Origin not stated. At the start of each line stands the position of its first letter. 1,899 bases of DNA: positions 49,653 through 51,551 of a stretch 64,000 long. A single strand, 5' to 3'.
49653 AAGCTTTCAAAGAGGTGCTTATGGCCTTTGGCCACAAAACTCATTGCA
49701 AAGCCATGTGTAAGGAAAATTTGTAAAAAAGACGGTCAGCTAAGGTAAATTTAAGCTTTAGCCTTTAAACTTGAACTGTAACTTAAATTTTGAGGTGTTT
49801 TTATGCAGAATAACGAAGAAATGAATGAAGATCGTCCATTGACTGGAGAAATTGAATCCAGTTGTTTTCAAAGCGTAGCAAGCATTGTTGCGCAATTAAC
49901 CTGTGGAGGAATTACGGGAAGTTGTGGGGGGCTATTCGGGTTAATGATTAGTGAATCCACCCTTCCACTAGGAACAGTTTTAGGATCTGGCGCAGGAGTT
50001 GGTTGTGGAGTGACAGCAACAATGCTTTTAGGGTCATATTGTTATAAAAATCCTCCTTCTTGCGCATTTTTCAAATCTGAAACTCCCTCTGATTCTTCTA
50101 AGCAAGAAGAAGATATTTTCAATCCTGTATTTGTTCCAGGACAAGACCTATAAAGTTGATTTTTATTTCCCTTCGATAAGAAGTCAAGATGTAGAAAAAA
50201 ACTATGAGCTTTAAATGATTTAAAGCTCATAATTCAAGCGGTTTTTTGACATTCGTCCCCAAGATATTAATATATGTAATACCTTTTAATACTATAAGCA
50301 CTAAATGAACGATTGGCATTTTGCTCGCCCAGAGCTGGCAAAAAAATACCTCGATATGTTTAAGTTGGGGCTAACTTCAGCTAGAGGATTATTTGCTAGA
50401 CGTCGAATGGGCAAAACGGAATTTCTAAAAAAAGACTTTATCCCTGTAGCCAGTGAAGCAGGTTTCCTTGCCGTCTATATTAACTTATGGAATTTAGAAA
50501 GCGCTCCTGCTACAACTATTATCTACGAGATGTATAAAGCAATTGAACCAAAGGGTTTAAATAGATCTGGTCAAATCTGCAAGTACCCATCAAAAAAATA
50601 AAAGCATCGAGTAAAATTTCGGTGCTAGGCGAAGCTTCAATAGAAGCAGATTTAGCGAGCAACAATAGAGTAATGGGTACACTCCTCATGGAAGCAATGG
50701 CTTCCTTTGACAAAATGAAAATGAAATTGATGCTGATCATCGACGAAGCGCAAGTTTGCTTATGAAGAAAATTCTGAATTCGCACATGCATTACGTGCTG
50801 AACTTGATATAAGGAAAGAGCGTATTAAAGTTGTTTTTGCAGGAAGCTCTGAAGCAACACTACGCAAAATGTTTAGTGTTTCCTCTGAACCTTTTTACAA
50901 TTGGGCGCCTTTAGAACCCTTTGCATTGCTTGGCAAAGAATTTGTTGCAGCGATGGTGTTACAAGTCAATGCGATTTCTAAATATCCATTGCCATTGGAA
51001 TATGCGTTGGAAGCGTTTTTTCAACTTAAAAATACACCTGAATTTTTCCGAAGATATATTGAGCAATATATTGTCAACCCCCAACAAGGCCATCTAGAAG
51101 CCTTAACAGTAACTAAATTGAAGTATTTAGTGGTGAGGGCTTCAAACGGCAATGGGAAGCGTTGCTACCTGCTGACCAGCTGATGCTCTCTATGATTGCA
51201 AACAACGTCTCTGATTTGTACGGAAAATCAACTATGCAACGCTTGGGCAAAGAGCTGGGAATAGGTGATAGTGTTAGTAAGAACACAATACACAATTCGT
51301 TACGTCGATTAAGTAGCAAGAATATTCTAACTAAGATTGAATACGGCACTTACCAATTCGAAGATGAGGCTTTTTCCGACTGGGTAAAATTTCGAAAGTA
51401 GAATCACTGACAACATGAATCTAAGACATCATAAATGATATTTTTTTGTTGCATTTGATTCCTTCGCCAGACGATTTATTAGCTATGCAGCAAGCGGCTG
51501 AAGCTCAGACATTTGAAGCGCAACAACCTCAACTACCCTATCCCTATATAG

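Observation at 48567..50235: Two paralogous glycine-zipper small membrane proteins with a conserved C-terminal tail, as ~190-bp direct repeats bracketing a RelE toxin module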

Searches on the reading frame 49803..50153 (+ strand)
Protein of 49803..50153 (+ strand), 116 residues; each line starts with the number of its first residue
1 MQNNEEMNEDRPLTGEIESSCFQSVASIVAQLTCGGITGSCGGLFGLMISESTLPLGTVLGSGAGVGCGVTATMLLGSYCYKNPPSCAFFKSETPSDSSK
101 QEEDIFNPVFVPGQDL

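Call 6: search_protein_families(library=pfam, proteins=[window:49803-50153:+], max_evalue=1)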
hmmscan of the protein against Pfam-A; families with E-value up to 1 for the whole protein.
window:49803-50153:+ (116 aa): 1 family
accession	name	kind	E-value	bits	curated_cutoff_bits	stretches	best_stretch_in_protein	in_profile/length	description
PF04400.18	NqrM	-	0.3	11.4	22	1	37-50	8-21/43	(Na+)-NQR maturation NqrM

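Call 7: search_protein_families(library=ncbifam, proteins=[window:49803-50153:+], max_evalue=1)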
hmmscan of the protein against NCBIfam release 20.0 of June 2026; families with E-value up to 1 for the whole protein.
window:49803-50153:+ (116 aa): 0 families

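Call 8: find_homologous_proteins(query=window:49803-50153:+, max_evalue=0.01)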
Query window:49803-50153:+ (116 aa): 2 proteins with E <= 0.01 among 15 candidates.
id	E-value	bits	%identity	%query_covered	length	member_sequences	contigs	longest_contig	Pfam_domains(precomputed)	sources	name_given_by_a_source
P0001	5.0e-71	254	100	100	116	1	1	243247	-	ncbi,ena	-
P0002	3.9e-17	80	44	96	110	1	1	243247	-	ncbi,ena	-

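Call 10: find_encoding_contigs(protein=P0001, flank=10000, max_places=6)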
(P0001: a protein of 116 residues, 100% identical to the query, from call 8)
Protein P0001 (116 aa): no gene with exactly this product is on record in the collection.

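Call 14: find_related_loci(query=A2, collection=genome_contigs, flank=10000)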
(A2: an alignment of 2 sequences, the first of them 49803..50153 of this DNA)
Query A2 (116 aa) in genome_contigs; peptide patterns used: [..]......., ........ (x = any residue, [..] = any of these).
44 stretches matched a pattern, but none encodes a relative of the query by tblastn (E <= 1e-3).

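Call 23: search_protein_representatives(alignment_id=A2)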
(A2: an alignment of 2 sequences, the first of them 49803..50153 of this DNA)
Query: 2 sequences, 117 profile positions. Proteins with E-value up to 0.001 (for the whole library): 3; up to 1e-10: 2; up to 1e-30: 2. The best 3 are listed.
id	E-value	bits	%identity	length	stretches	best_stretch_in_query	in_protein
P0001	1.0e-63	228.9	-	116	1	1-117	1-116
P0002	1.3e-57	209.2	-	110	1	6-117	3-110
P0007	7.7e-07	45.5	-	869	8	51-97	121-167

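Call 25: find_encoding_contigs(protein=P0004, flank=5000)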
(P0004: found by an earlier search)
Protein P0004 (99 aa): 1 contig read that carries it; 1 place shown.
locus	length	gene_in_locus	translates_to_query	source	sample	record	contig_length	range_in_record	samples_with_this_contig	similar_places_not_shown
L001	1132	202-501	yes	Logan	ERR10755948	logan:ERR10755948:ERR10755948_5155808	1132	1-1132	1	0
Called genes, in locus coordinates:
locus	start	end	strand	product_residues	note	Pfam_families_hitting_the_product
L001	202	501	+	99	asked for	PF05016:ParE_toxin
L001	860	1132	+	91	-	?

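Call 29: find_related_loci(query=A2, collection=metagenome_contigs, flank=8000)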
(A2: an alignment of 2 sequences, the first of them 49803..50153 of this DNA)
Query A2 (116 aa) in metagenome_contigs; peptide patterns used: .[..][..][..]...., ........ (x = any residue, [..] = any of these).
223 stretches matched a pattern, but none encodes a relative of the query by tblastn (E <= 1e-3).

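Call 32: search_dna_similar(query=window:49803-50153:+, collection=plasmids, mode=protein, max_evalue=1)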
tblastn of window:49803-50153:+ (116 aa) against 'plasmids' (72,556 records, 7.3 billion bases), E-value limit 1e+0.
No match.

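Call 33: search_dna_similar(query=window:49803-50153:+, collection=phages, mode=protein, max_evalue=1)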
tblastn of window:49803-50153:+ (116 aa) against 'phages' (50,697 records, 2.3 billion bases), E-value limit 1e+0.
No match.

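Call 34: search_protein_families(library=padloc, proteins=[window:49803-50153:+], max_evalue=1)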
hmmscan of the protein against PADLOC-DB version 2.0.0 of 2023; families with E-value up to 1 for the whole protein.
window:49803-50153:+ (116 aa): 0 families

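Call 35: search_protein_families(library=phrogs, proteins=[window:49803-50153:+], max_evalue=1)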
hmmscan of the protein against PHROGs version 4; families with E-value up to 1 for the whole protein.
window:49803-50153:+ (116 aa): 1 family
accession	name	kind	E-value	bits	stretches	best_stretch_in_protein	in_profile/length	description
phrog_973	-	tail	0.64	8.7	1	30-82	738-798/1465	tail length tape measure protein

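Call 36: predict_structure(alignment_id=A2)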
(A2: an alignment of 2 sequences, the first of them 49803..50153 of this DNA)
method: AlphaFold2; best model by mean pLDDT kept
length: 116 residues; sequences in the alignment: 2
mean_pLDDT: 44.1   pTM: 0.21
mean pLDDT of the five models: 44.1, 42.1, 40.1, 39.2, 36.2
residues with pLDDT >= 90: 0; 70-90: 0; 50-70: 9; < 50: 107
segments of 3 or more residues with pLDDT < 50: 1-4, 6-28, 30-32, 39-67, 69-72, 77-116
pLDDT, mean of each block of 10 residues (from residue 1): 44 43 47 51 44 43 47 46 42 40 44 37
secondary structure, 60 per line:
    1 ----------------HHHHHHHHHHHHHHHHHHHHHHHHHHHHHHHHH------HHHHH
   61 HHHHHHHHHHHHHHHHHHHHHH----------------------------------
elements in order: H17-49 H56-82

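Call 47: search_solved_structures(query=A2, max_evalue=10)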
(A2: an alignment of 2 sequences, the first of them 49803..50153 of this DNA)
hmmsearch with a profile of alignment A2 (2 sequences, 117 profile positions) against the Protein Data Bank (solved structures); distinct sequences matched with E-value up to 10: 0.

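Call 56: find_related_loci(query=A2, collection=viral_contigs, flank=5000)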
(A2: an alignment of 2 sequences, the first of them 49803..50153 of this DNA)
Query A2 (116 aa) in viral_contigs; peptide patterns used: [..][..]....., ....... (x = any residue, [..] = any of these).
44 stretches matched a pattern, but none encodes a relative of the query by tblastn (E <= 1e-3).

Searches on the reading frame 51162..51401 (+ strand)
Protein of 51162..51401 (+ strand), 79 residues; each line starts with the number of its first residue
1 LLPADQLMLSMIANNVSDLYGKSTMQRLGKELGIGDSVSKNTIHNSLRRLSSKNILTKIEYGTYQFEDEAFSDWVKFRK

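Call 6: search_protein_families(library=pfam, proteins=[window:51162-51401:+], max_evalue=1)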
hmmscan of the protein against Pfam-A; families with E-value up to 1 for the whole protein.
window:51162-51401:+ (79 aa): 6 families
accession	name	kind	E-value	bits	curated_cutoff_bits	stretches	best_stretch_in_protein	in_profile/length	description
PF03965.22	Penicillinase_R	-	0.05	14.4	22.6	1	22-62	17-57/115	Penicillinase repressor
PF17727.6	CtsR_C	-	0.052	14.2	23.8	1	34-60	13-39/72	CtsR C-terminal dimerization domain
PF22381.2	Staph_reg_Sar_Rot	-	0.097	13.2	27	1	24-58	28-60/85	Transcriptional regulator SarA/Rot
PF04967.18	HTH_10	-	0.11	12.7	23.1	1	24-53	25-50/53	HTH DNA binding domain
PF12049.13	DUF3531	-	0.13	12.6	25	1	11-55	77-121/143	Protein of unknown function (DUF3531)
PF00392.27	GntR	-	0.15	12.1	27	1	37-57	35-55/64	Bacterial regulatory proteins, gntR family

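Call 35: search_protein_families(library=phrogs, proteins=[window:51162-51401:+], max_evalue=1)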
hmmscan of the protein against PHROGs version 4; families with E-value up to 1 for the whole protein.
window:51162-51401:+ (79 aa): 4 families
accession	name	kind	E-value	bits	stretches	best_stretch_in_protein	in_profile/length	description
phrog_2440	-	transcription regulation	0.0055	17.6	1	5-65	30-86/126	transcriptional regulator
phrog_270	-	DNA, RNA and nucleotide metabolism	0.058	13.7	1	3-61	47-102/383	replication initiation protein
phrog_20535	-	unknown function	0.16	13.3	1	9-40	18-49/69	-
phrog_29906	-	unknown function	0.16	13.3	1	38-67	18-44/66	-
